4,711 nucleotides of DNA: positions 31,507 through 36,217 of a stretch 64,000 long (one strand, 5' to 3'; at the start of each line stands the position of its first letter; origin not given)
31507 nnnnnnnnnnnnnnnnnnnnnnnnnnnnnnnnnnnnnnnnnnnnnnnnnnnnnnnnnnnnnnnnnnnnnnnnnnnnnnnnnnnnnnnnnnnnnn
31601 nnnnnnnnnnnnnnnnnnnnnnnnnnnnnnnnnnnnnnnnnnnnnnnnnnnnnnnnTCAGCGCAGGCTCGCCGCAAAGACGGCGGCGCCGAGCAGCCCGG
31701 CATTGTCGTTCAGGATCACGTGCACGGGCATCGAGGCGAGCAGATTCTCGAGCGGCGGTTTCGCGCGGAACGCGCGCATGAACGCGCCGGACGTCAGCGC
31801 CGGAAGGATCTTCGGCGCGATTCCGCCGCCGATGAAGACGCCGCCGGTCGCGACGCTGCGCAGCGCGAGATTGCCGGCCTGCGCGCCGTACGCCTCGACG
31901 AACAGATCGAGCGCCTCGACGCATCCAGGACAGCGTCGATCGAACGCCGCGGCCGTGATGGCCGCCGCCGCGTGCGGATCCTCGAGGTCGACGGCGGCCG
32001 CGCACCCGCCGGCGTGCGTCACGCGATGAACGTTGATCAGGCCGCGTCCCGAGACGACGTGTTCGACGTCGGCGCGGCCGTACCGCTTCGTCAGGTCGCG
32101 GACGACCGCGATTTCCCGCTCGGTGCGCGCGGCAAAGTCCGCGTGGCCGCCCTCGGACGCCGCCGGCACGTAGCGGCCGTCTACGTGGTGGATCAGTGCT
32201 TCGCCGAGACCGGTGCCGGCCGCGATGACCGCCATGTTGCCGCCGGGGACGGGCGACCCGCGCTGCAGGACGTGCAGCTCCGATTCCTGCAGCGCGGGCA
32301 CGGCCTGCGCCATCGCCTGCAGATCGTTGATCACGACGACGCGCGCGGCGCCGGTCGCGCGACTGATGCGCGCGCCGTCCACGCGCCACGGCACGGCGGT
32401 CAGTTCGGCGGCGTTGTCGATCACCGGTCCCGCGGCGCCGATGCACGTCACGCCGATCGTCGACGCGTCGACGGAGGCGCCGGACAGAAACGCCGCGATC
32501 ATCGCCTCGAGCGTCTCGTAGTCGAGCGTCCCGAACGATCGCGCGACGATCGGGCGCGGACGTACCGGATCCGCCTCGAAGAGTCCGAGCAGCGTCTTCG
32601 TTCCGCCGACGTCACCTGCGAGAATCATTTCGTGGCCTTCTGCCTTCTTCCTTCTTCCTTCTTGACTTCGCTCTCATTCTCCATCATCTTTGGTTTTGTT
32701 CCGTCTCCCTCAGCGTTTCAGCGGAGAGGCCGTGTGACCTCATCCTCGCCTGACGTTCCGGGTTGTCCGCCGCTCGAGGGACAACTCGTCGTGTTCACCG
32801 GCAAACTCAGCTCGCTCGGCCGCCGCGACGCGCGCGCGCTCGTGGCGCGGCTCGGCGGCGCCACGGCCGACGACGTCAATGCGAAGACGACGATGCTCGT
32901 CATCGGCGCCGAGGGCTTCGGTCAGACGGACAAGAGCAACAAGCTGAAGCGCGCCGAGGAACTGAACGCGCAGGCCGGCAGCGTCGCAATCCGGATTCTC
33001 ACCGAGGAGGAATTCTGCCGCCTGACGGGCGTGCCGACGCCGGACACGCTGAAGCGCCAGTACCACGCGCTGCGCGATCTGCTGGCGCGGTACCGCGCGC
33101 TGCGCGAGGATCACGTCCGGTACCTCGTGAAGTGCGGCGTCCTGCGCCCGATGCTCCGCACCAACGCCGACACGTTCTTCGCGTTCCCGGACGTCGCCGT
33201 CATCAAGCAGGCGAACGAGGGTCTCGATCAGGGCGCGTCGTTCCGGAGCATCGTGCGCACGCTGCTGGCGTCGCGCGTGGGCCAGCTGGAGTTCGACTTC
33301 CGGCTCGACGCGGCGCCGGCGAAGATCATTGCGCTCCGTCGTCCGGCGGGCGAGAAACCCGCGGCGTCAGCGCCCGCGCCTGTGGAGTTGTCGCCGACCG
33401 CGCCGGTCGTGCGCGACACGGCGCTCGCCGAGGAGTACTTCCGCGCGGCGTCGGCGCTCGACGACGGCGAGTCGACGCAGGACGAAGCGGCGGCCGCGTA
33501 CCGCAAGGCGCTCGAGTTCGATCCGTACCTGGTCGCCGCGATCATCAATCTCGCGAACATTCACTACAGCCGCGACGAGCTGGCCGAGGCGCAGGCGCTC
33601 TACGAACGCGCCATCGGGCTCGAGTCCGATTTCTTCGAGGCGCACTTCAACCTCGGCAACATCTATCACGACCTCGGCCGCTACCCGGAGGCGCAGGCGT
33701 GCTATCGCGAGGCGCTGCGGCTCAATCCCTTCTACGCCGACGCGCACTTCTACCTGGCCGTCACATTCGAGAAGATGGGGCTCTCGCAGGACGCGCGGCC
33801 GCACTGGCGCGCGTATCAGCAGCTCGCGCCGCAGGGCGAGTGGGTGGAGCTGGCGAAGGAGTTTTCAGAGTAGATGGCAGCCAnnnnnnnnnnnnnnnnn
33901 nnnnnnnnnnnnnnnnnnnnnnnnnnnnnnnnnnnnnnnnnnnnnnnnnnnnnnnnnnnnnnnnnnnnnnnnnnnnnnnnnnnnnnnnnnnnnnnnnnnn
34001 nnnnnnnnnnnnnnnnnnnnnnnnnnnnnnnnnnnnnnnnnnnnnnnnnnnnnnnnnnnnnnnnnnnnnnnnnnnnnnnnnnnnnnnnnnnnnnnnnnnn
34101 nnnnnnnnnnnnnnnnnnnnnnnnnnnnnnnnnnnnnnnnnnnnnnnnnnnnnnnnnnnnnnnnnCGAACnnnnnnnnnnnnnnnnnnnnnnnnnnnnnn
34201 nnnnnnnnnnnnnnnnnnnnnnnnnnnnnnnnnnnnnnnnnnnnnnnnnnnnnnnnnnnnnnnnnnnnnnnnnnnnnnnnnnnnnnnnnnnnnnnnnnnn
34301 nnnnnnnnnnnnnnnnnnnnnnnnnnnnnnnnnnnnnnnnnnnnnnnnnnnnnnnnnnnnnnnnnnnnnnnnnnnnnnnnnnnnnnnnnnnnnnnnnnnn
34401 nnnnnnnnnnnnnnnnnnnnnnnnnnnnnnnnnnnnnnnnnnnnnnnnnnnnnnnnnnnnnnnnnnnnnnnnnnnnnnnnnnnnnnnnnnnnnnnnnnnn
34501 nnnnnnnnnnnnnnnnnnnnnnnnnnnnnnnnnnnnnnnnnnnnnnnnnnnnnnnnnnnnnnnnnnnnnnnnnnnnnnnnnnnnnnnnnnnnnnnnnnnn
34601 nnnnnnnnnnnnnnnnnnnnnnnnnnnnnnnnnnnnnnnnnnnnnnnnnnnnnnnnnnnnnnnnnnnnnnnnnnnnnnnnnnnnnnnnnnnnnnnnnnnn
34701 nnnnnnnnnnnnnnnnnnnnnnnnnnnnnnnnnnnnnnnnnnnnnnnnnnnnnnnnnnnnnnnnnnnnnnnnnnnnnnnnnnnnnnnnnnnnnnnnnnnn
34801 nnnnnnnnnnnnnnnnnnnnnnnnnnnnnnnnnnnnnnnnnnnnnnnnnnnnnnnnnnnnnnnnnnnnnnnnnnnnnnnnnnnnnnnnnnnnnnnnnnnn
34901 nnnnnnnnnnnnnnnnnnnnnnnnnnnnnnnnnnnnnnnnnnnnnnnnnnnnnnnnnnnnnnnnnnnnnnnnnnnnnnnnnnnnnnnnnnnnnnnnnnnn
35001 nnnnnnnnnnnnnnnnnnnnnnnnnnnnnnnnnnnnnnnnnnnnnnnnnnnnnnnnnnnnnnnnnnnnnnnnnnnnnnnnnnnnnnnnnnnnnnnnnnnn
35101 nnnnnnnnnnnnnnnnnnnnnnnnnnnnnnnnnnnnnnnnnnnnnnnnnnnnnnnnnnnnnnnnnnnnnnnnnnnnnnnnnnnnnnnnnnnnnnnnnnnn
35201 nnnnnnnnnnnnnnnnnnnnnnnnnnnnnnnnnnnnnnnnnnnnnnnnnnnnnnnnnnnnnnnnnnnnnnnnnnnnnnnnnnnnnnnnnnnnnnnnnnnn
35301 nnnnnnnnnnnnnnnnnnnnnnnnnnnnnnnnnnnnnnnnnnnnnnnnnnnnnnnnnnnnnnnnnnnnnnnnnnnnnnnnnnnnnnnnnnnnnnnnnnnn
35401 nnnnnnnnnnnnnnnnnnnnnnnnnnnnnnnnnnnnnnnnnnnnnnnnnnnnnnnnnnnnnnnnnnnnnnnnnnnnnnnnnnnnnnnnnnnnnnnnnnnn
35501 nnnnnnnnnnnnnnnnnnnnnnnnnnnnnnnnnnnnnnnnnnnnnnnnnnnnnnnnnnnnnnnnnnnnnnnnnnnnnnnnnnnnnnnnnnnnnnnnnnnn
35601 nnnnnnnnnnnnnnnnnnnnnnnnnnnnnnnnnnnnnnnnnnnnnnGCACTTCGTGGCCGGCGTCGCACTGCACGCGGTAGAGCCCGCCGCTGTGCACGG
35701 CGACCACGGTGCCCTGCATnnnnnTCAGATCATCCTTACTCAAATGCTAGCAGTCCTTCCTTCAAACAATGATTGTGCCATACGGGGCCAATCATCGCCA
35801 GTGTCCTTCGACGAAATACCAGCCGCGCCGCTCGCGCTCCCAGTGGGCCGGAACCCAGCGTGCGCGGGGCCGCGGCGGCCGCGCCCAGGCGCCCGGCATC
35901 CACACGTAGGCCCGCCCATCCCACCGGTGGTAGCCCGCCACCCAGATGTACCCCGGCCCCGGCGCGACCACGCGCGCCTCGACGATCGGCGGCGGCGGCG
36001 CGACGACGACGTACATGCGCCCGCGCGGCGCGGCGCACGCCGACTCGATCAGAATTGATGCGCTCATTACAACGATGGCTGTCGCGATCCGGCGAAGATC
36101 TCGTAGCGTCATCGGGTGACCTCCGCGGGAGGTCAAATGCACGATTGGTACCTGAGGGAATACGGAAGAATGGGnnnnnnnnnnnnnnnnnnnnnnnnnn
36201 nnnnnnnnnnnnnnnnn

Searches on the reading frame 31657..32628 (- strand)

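Call 74: search_protein_families(library=pfam, proteins=[window:31657-32628:-], max_evalue=0.00001)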
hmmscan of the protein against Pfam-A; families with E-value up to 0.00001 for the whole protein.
window:31657-32628:- (323 aa): 1 family
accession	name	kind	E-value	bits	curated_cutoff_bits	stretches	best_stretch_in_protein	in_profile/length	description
PF02685.22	Glucokinase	-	8.9e-96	321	22.1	1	3-320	1-312/314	Glucokinase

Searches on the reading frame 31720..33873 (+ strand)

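Call 74: search_protein_families(library=pfam, proteins=[window:31720-33873:+], max_evalue=0.00001)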
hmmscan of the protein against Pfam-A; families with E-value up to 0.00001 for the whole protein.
window:31720-33873:+ (717 aa): 11 families
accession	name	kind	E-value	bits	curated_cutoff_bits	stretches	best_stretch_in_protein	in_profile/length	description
PF13414.12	TPR_11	-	5.2e-21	74.5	26.8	2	646-687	1-42/42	TPR repeat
PF00515.34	TPR_1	-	2.4e-17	62.4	27.8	1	640-671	2-33/34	Tetratricopeptide repeat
PF07719.23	TPR_2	-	5e-17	61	27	1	640-670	2-32/34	Tetratricopeptide repeat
PF13431.12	TPR_17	-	3e-16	58.7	24.4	0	661-693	1-33/34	Tetratricopeptide repeat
PF13181.12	TPR_8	-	3.8e-13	48.9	25.7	1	640-670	2-32/34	Tetratricopeptide repeat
PF13432.12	TPR_16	-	1.2e-12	48.5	32.7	2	651-706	9-64/65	Tetratricopeptide repeat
PF13424.12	TPR_12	-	1.7e-10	41.4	30.1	1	640-692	4-64/77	Tetratricopeptide repeat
PF13374.12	TPR_10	-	1.4e-08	34.9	27.5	0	644-668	7-31/42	Tetratricopeptide repeat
PF14559.12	TPR_19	-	2.8e-08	34.4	25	1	621-673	7-59/68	Tetratricopeptide repeat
PF13176.12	TPR_7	-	3.6e-07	30.2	27.9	0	641-668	1-28/36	Tetratricopeptide repeat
PF13428.12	TPR_14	-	8.8e-06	26.4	23.5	0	640-680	2-42/44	Tetratricopeptide repeat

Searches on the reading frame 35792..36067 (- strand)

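Call 74: search_protein_families(library=pfam, proteins=[window:35792-36067:-], max_evalue=0.00001)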
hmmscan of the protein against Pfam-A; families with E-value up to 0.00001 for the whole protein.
window:35792-36067:- (91 aa): 1 family
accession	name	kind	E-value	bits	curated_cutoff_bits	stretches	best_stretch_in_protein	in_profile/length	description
PF12779.12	WXXGXW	-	2.3e-08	34.4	18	0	37-61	1-25/26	WXXGXW repeat (2 copies)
